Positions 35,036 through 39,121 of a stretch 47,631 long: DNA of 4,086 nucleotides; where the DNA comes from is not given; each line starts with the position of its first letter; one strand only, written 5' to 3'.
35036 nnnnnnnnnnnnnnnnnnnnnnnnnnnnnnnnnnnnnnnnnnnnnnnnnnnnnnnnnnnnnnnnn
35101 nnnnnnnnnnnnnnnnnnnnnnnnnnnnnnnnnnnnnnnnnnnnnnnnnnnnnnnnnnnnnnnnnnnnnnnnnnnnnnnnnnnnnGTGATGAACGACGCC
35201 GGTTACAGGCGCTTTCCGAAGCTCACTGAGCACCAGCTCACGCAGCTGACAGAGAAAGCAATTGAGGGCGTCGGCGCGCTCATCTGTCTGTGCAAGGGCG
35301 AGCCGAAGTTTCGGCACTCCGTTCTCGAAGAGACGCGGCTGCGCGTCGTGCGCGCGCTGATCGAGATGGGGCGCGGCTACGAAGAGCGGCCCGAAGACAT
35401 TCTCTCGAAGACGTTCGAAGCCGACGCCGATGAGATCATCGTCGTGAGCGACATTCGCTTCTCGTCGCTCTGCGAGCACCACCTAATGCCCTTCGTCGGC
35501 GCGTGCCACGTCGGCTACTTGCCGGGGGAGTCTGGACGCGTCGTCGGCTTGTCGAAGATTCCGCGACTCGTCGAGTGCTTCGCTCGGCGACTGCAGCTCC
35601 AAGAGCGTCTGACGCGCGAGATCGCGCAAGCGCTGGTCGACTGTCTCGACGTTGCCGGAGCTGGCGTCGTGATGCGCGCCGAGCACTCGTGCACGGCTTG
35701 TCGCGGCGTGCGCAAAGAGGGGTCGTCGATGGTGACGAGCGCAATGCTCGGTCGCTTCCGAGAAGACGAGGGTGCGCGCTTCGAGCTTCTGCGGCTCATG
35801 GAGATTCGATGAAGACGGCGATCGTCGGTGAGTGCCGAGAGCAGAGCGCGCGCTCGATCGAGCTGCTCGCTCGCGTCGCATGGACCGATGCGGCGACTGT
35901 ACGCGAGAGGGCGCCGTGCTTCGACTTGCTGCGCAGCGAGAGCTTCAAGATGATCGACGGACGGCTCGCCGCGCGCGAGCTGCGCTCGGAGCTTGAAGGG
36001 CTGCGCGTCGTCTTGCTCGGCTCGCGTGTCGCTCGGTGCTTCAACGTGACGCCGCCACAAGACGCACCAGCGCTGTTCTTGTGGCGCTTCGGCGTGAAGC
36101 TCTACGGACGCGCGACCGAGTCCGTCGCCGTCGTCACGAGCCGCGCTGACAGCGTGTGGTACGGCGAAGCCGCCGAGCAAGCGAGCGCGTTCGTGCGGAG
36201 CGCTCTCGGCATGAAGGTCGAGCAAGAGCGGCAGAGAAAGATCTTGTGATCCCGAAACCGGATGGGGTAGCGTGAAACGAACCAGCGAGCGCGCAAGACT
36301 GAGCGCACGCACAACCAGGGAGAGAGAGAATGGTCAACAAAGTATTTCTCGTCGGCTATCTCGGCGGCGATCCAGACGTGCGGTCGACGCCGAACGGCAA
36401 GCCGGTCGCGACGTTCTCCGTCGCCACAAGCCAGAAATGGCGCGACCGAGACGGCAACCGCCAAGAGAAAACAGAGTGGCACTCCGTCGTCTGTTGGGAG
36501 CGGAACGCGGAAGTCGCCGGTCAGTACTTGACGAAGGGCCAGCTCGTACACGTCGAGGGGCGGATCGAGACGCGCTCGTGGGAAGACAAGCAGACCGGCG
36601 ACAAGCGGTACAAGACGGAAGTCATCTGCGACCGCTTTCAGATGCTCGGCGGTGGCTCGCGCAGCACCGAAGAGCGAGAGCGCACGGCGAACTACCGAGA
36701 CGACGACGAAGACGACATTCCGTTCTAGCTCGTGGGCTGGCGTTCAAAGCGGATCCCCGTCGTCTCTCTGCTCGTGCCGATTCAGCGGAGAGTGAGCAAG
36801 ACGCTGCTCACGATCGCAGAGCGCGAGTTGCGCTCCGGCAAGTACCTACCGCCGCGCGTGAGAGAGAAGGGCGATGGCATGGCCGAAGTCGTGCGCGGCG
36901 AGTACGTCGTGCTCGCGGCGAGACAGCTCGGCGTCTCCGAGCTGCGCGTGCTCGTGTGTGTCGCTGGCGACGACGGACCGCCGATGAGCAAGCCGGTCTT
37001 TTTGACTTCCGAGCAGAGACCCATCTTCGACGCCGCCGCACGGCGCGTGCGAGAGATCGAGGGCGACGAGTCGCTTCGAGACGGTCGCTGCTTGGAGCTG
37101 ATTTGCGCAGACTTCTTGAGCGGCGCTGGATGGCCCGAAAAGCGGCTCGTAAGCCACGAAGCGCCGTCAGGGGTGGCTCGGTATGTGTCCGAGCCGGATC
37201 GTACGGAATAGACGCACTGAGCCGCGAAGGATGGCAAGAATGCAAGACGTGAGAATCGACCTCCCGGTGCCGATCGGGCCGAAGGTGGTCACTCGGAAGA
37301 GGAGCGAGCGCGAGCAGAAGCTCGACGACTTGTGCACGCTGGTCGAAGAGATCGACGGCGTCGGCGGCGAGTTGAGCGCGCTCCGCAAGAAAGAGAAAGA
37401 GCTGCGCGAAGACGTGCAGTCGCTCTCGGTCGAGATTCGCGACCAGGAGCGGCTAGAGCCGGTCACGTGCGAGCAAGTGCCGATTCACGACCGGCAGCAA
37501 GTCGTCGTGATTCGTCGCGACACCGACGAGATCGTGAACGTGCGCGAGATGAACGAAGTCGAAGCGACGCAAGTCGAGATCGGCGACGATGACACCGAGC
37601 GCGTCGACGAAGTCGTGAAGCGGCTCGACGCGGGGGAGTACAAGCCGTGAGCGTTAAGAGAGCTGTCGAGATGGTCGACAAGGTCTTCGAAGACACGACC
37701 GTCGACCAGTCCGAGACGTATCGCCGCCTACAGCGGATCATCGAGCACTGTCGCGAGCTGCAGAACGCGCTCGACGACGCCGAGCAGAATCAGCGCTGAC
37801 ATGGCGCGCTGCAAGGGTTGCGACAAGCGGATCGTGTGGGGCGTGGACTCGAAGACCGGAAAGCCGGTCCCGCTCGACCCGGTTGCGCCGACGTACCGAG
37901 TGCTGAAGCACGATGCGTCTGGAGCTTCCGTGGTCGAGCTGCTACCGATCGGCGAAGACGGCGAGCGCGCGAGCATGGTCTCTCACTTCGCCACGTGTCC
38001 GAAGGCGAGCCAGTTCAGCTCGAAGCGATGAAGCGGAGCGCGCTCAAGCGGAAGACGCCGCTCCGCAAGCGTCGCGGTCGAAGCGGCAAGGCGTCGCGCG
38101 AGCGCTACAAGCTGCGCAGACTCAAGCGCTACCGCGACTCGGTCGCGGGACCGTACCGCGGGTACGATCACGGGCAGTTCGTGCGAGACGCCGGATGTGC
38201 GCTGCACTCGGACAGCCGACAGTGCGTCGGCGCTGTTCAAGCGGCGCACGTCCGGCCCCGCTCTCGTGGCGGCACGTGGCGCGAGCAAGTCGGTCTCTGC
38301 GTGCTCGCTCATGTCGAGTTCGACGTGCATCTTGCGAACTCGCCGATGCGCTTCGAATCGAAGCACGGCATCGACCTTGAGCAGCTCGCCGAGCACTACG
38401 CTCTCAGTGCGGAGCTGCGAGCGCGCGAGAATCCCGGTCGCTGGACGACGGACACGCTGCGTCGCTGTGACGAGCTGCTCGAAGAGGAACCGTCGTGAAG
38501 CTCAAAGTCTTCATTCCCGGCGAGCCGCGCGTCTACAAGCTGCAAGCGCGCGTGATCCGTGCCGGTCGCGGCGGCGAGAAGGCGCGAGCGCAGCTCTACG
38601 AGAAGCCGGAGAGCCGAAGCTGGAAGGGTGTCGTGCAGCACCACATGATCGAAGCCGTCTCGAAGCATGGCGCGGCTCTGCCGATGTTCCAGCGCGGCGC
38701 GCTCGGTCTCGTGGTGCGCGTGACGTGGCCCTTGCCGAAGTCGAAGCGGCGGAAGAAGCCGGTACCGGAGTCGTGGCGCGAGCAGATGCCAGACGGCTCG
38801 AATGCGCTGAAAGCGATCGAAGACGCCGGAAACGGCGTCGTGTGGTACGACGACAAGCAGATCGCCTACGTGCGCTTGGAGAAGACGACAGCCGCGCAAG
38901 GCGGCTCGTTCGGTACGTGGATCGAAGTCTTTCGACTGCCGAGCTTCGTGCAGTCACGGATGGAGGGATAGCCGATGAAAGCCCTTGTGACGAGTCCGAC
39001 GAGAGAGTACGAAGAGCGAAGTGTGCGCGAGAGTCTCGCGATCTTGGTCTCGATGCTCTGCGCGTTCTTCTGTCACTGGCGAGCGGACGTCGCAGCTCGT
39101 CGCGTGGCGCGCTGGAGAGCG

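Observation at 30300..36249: Complete GTP-to-preQ1 pathway plus DpdA-like transglycosylase: phage DNA predicted to carry 7-aminomethyl-7-deazaguanine, with four unassigned ORFs inside the cluster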

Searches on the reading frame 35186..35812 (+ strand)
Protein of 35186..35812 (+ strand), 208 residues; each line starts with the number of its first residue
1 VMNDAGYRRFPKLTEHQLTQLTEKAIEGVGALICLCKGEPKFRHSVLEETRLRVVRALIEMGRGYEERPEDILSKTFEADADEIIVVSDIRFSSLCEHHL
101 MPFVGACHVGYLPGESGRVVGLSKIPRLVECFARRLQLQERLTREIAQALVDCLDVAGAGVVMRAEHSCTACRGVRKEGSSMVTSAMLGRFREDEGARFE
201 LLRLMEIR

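Call 3: search_protein_families(library=pfam, proteins=[window:35186-35812:+], max_evalue=0.01)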
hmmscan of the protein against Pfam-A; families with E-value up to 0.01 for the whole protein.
window:35186-35812:+ (208 aa): 1 family
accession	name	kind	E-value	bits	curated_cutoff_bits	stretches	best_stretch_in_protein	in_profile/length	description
PF01227.27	GTP_cyclohydroI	-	3.3e-58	196.5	27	1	44-205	18-178/179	GTP cyclohydrolase I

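Call 4: search_protein_families(library=ncbifam, proteins=[window:35186-35812:+], max_evalue=0.01)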
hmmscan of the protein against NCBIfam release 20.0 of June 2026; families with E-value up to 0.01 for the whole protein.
window:35186-35812:+ (208 aa): 4 families
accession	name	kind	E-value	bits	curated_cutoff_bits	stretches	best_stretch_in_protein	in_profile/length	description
NF006826.0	PRK09347.1-3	subfamily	3.8e-58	196.1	162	1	38-206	21-187/189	GTP cyclohydrolase I FolE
NF006825.1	PRK09347.1-2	subfamily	2e-57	193.6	174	1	38-205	13-178/179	GTP cyclohydrolase I FolE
TIGR00063.1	folE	equivalog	2.1e-53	180.5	181.6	1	44-205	18-178/180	GTP cyclohydrolase I FolE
NF006824.0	PRK09347.1-1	equivalog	3.4e-35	121.5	202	1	46-205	57-216/219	GTP cyclohydrolase I FolE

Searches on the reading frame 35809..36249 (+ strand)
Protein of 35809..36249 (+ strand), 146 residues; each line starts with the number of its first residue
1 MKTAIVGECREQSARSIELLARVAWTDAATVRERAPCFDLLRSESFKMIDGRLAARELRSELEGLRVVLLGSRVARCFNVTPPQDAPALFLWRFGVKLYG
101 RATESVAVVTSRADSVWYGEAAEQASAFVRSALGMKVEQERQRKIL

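Call 5: search_protein_families(library=phrogs, proteins=[window:35809-36249:+], max_evalue=0.01)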
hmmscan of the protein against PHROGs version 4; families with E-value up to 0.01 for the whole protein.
window:35809-36249:+ (146 aa): 0 families

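Call 28: list_cluster_members(proteins=[P0118, P0001, window:35809-36249:+, window:33412-33696:+, window:33677-33913:+, window:30300-30977:+])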
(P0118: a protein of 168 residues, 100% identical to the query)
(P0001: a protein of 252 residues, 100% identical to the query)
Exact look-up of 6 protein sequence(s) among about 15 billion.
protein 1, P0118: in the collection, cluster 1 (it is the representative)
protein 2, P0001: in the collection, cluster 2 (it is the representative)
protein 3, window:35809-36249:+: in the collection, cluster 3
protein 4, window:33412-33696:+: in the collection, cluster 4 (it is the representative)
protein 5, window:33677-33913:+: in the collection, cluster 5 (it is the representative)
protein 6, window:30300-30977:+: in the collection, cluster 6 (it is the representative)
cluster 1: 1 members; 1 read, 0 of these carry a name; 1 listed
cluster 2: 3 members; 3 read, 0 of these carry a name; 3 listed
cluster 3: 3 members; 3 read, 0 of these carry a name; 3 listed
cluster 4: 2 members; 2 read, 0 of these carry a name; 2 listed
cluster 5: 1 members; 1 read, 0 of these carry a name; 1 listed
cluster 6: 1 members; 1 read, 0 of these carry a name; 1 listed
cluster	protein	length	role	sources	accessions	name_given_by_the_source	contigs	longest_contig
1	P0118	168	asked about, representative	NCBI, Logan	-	-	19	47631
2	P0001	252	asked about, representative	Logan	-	-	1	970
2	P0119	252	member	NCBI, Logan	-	-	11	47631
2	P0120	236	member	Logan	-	-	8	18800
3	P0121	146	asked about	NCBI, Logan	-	-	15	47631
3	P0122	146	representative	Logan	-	-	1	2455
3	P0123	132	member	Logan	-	-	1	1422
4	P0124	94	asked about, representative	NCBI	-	-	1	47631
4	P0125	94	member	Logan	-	-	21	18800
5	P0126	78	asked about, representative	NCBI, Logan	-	-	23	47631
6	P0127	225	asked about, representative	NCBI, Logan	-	-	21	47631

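Call 32: search_protein_families(library=pfam, proteins=[window:35809-36249:+], max_evalue=0.01)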
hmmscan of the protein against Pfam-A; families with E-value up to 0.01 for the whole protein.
window:35809-36249:+ (146 aa): 0 families

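Call 50: search_protein_families(library=padloc, proteins=[window:35809-36249:+], max_evalue=0.1)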
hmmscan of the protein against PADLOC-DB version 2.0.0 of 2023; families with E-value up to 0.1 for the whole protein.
window:35809-36249:+ (146 aa): 0 families

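Call 51: find_homologous_proteins(query=window:35809-36249:+)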
Query window:35809-36249:+ (146 aa): 1 proteins with E <= 0.001 among 319 candidates.
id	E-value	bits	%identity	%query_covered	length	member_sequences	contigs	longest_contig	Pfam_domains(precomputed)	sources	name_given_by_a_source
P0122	4.9e-86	303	99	100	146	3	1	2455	-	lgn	-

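Call 68: search_protein_families(library=pfam, proteins=[window:35809-36249:+], max_evalue=10)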
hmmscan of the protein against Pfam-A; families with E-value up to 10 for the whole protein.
window:35809-36249:+ (146 aa): 0 families

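Call 69: search_solved_structures(query=window:35809-36249:+, max_evalue=10)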
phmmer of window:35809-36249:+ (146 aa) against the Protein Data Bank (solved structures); distinct sequences matched with E-value up to 10: 1.
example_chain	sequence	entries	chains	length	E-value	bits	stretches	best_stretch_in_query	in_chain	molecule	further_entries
6zj3_Lm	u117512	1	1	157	0.26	14.3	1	2-58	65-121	Ribosomal protein eL24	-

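Call 80: search_dna_similar(query=window:35809-36249:+, collection=phages, mode=protein, max_evalue=0.1, max_rows=15)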
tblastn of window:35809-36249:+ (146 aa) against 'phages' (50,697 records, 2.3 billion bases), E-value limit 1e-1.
Records with a match: 4; places in all: 4; records where one place covers at least 80% of the query: 0.
Best place of each record, by identity: <60% 4.
By first word of the organism name: Pseudomonas 4.
By host as written in the record: Pseudomonas sp. CT12 2; Pseudomonas fluorescens 2.
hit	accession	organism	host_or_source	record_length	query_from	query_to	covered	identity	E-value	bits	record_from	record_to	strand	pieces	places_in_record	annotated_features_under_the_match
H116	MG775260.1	Pseudomonas phage Littlefix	Pseudomonas sp. CT12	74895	22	128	73%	34.2%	1e-2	41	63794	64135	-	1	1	hypothetical protein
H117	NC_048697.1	Pseudomonas phage Littlefix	Pseudomonas sp. CT12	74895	22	128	73%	34.2%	1e-2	41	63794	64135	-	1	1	Rz-like spanin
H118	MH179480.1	Pseudomonas phage 98PfluR60PP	Pseudomonas fluorescens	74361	22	128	73%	34.2%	6e-2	39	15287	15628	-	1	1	hypothetical protein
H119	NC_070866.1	Pseudomonas phage 98PfluR60PP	Pseudomonas fluorescens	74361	22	128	73%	34.2%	6e-2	39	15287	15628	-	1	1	Rz-like spanin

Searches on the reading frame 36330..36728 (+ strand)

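Call 5: search_protein_families(library=phrogs, proteins=[window:36330-36728:+], max_evalue=0.01)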
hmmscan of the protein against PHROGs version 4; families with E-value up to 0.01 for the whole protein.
window:36330-36728:+ (132 aa): 6 families
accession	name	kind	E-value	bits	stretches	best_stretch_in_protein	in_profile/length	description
phrog_44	-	DNA, RNA and nucleotide metabolism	1.3e-50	173.7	1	1-132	86-228/271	single strand DNA binding protein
phrog_25370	-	unknown function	2.4e-10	40.9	1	1-48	1-48/48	-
phrog_26861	-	unknown function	5.2e-06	26.8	1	3-93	135-220/242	-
phrog_27667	-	DNA, RNA and nucleotide metabolism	6.7e-06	27.3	1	72-121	1-42/61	single strand DNA binding protein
phrog_4932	-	DNA, RNA and nucleotide metabolism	0.00038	21.6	1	57-132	44-117/117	single strand DNA binding protein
phrog_12631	-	DNA, RNA and nucleotide metabolism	0.0007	20.7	1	1-36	29-64/78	single strand DNA binding protein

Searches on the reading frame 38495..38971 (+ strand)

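Call 32: search_protein_families(library=pfam, proteins=[window:38495-38971:+], max_evalue=0.01)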
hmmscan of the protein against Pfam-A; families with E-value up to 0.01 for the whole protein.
window:38495-38971:+ (158 aa): 1 family
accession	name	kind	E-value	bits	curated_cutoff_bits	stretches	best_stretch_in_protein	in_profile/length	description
PF05866.16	RusA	-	2.4e-14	54.4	22.8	1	27-135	17-116/124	Endodeoxyribonuclease RusA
